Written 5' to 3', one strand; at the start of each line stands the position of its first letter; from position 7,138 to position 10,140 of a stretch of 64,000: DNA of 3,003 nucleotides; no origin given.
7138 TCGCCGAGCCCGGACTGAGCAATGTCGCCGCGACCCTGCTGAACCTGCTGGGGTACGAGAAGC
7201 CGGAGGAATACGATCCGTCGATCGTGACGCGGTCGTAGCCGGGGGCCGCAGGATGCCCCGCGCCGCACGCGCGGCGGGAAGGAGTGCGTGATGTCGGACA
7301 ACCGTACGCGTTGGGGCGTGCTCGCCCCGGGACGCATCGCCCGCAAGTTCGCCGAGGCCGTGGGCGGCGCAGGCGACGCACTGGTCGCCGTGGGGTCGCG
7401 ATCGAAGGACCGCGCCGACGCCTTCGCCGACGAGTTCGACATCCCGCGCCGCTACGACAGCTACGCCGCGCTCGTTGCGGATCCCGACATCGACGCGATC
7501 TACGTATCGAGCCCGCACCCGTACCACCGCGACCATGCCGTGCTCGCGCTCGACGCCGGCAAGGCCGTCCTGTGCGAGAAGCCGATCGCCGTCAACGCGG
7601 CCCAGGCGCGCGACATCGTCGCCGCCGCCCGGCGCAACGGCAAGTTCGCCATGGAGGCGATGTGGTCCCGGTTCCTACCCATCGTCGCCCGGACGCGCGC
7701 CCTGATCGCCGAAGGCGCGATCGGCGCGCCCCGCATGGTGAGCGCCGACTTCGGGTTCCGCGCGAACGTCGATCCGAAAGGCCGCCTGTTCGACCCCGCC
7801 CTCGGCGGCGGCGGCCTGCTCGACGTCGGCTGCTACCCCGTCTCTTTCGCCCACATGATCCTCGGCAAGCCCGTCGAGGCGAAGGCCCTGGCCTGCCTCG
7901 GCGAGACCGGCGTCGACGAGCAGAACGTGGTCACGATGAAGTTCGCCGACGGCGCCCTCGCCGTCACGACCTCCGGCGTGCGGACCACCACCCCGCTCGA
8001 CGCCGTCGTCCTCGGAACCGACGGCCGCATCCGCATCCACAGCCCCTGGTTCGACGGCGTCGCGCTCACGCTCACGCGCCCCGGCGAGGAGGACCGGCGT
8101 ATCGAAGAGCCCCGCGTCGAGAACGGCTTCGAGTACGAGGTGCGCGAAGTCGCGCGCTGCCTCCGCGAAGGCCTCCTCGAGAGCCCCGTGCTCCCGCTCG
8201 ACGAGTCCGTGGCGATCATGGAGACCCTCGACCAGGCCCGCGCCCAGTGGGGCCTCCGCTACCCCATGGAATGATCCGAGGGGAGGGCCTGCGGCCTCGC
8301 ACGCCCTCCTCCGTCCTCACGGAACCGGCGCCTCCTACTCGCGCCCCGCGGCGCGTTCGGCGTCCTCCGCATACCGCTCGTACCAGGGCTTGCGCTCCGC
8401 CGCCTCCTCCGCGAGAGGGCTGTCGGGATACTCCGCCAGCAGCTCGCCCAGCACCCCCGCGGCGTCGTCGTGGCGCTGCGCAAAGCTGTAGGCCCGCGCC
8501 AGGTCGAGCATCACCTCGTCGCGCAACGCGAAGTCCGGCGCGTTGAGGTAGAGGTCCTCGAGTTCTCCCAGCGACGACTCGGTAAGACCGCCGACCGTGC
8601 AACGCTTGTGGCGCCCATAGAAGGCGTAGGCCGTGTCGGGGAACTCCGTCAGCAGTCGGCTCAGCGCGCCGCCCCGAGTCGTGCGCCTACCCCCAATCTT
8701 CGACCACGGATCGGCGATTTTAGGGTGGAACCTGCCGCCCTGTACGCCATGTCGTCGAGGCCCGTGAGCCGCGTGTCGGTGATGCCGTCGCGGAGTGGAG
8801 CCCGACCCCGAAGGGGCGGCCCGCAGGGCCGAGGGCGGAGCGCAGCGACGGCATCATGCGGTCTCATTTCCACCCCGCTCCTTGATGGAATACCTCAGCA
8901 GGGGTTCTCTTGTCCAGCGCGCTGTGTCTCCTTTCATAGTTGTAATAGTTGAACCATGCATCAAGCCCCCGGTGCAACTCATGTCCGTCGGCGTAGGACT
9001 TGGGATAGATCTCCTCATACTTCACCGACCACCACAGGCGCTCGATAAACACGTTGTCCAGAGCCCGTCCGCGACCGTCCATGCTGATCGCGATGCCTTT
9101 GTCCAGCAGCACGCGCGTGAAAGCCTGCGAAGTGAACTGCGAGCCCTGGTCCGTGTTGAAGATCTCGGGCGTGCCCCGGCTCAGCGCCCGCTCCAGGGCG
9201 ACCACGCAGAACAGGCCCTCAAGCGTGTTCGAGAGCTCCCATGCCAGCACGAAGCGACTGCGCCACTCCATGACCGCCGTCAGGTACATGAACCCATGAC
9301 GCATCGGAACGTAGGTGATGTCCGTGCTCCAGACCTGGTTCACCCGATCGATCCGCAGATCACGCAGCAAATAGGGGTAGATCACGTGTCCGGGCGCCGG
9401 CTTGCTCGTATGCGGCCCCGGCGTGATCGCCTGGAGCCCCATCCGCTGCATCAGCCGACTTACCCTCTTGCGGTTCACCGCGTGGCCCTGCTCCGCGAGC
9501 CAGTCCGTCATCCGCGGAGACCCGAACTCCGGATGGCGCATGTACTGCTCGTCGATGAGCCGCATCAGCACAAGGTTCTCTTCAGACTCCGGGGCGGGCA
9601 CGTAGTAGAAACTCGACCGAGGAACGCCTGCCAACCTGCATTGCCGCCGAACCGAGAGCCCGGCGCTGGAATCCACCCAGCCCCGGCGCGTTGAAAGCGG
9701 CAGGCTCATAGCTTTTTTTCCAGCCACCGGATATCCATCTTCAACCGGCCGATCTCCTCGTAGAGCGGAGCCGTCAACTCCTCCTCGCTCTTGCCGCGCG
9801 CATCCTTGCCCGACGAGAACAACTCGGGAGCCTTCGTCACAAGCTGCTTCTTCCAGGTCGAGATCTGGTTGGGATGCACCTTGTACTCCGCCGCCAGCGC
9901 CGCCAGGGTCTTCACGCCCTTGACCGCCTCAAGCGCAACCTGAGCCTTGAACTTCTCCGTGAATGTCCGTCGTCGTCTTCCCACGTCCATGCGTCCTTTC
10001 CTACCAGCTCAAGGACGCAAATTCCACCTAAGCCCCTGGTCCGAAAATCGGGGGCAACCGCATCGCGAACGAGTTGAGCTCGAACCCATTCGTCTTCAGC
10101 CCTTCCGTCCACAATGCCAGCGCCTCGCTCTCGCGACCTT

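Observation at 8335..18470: Tandem array of seven paralogous secreted proteins (two sub-families) with an embedded snapalysin-motif protein: candidate undescribed secreted multigene system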

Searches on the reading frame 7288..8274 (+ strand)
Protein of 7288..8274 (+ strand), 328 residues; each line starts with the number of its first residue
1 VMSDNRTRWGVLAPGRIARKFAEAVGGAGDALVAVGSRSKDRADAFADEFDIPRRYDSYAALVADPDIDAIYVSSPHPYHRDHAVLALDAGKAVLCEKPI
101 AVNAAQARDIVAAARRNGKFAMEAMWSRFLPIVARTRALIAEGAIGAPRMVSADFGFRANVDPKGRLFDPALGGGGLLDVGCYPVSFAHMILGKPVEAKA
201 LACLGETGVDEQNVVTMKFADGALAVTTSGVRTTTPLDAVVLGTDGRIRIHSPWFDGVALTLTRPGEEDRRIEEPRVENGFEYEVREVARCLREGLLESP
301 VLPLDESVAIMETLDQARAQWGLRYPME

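Call 20: search_protein_families(library=ncbifam, proteins=[window:7288-8274:+], max_evalue=0.1)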
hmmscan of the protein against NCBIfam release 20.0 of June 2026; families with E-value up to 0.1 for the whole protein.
window:7288-8274:+ (328 aa): 11 families
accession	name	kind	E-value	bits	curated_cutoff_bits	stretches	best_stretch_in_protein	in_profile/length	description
NF041392.1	XylDh_Gfo6_Halo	equivalog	2.1e-31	109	350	1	34-289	46-312/350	D-xylose 1-dehydrogenase Gfo6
TIGR04380.1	myo_inos_iolG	equivalog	1.5e-26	93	355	1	8-294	3-298/330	inositol 2-dehydrogenase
NF052479.1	LevoglcsnDh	equivalog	1.6e-19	69.9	650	1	39-201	45-211/386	levoglucosan dehydrogenase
NF040723.1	UDP-GlcNAcDh_Arch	equivalog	6.9e-17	61.9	450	1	30-153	25-146/302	UDP-N-acetylglucosamine 3-dehydrogenase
NF052679.1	InsChiInosDhIolG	equivalog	1.3e-16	60.6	540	1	8-153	4-153/343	bifunctional inositol 2-dehydrogenase/D-chiro-inositol 1-dehydrogenase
NF008607.0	PRK11579.1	subfamily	1.9e-12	46.9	330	1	8-198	6-195/346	oxidoreductase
NF007574.0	PRK10206.1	equivalog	2.6e-06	26.7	352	1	62-156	60-154/345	oxidoreductase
NF058561.1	BT_2158_fam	equivalog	0.00011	21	750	1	33-148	60-177/487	glycoside 3-dehydrogenase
NF058563.1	BT_2159_fam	equivalog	0.013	14.5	650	1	60-147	55-142/350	disaccharide 3-dehydrogenase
NF005422.0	PRK06997.1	equivalog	0.02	14.2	440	1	10-152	13-154/262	enoyl-ACP reductase FabI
NF010770.0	PRK14173.1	equivalog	0.065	12.5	411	0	36-100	58-122/287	bifunctional 5,10-methylene-tetrahydrofolate dehydrogenase/ 5,10-methylene-tetrahydrofolate cyclohydrolase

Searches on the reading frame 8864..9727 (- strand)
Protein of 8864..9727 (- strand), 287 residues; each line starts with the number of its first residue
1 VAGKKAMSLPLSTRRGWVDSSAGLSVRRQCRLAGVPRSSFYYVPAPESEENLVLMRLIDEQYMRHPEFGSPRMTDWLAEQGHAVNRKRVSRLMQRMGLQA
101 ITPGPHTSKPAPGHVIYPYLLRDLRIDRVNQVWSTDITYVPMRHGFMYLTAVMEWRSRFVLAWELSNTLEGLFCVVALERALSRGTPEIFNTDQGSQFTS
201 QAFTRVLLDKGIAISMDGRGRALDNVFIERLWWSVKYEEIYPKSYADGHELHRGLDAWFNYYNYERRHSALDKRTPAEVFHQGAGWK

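Call 3: search_protein_families(library=pfam, proteins=[window:8864-9727:-], max_evalue=1)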
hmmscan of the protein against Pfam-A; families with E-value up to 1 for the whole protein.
window:8864-9727:- (287 aa): 6 families
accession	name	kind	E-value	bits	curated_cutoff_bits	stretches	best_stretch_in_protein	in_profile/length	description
PF00665.32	rve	-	6.5e-20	71.7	32.6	1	128-221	3-101/102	Integrase core domain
PF13276.12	HTH_21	-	2e-16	60.4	28.1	1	54-105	6-59/60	HTH-like domain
PF13683.12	rve_3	-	2.4e-15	56.5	26.5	1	211-276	2-67/67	Integrase core domain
PF13333.12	rve_2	-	0.005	17.4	22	1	234-278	6-50/56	Integrase core domain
PF13592.12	HTH_33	-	0.016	15.3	25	1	72-106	9-44/60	Winged helix-turn helix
PF24764.1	rva_4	-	0.026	14.7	26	1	127-236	5-113/194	Integrase core domain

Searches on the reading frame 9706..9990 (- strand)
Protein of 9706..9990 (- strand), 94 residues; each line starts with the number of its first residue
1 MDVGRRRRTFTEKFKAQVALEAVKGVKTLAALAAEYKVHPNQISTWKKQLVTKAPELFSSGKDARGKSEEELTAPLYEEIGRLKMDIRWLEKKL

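Call 3: search_protein_families(library=pfam, proteins=[window:9706-9990:-], max_evalue=1)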
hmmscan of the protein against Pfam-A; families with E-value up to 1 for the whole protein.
window:9706-9990:- (94 aa): 4 families
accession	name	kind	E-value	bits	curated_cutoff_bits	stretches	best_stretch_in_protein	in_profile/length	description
PF01527.26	HTH_Tnp_1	-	1.2e-07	32.2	24.1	1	5-54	2-49/75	Transposase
PF13542.12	HTH_Tnp_ISL3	-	0.00012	21.9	27.4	1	5-46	7-46/51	Helix-turn-helix domain of transposase family ISL3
PF13518.12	HTH_28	-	0.00022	21.7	25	1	14-52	1-38/52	Helix-turn-helix domain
PF09607.16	BrkDBD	-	0.0068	16.8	23.4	1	7-48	3-47/58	Brinker DNA-binding domain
